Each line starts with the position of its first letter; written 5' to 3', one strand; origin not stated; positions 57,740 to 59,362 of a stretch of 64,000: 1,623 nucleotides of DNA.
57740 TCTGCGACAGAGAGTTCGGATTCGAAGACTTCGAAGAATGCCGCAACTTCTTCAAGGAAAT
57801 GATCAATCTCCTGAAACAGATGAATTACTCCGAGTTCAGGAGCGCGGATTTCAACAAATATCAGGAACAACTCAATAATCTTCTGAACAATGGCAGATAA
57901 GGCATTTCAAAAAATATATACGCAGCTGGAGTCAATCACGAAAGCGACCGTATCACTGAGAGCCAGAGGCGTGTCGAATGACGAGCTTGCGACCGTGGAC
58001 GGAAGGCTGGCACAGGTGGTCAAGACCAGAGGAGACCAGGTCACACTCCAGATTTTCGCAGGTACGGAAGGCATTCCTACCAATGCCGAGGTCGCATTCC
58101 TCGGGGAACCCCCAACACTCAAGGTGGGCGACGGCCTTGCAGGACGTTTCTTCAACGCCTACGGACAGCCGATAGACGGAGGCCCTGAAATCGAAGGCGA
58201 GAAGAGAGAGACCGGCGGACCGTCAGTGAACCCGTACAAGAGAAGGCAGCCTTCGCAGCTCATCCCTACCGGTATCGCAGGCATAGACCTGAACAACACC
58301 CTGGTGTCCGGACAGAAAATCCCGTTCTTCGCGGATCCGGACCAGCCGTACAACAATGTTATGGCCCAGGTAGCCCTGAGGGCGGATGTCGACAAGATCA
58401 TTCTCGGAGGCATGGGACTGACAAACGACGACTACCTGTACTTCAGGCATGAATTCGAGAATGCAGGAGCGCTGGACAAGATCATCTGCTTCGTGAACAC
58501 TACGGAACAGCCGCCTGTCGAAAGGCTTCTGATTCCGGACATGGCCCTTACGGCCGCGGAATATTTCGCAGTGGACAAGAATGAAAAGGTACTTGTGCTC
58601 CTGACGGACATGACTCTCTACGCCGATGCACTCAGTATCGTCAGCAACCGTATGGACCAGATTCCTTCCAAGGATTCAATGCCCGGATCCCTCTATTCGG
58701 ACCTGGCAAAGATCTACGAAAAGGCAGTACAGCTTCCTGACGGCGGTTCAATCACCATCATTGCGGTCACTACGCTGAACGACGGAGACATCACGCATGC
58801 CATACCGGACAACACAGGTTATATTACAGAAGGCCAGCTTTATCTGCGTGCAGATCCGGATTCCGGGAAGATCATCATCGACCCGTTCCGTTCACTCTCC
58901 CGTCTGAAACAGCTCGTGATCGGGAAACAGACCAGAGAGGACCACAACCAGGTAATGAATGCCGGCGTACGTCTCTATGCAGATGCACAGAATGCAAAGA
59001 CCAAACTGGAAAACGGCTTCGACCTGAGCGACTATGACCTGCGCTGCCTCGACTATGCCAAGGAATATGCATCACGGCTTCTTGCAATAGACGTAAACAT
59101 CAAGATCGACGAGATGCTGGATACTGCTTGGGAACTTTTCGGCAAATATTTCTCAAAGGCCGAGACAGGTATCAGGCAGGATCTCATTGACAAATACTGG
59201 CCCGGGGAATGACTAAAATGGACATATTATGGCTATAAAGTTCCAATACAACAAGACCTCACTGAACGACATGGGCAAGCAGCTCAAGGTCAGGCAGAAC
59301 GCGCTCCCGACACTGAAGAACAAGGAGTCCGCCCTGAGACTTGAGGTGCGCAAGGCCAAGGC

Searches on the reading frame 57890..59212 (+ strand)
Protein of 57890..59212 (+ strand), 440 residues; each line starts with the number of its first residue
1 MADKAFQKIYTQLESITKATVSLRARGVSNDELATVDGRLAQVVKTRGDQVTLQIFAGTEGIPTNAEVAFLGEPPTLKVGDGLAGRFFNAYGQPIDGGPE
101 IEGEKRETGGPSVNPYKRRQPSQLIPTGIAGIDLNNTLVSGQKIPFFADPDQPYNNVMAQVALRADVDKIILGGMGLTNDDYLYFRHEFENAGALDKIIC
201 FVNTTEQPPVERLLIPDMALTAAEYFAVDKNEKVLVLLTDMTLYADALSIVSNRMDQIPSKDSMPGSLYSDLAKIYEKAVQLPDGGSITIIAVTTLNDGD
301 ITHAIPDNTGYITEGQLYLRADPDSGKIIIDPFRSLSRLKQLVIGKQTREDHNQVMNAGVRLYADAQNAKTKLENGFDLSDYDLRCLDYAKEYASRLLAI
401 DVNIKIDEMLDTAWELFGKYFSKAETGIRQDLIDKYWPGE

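Call 53: search_protein_families(library=pfam, max_evalue=0.00001, proteins=[window:57890-59212:+])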
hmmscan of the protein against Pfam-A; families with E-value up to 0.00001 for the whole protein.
window:57890-59212:+ (440 aa): 2 families
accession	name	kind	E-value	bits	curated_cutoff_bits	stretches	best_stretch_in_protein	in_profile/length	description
PF00006.31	ATP-synt_ab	-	5.4e-51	173.7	29.5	1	128-337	1-213/213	ATP synthase alpha/beta family, nucleotide-binding domain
PF22919.1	ATP-synt_VA_C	-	6.8e-12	45.8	24.7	1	345-437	4-101/101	C-terminal domain of V and A type ATP synthase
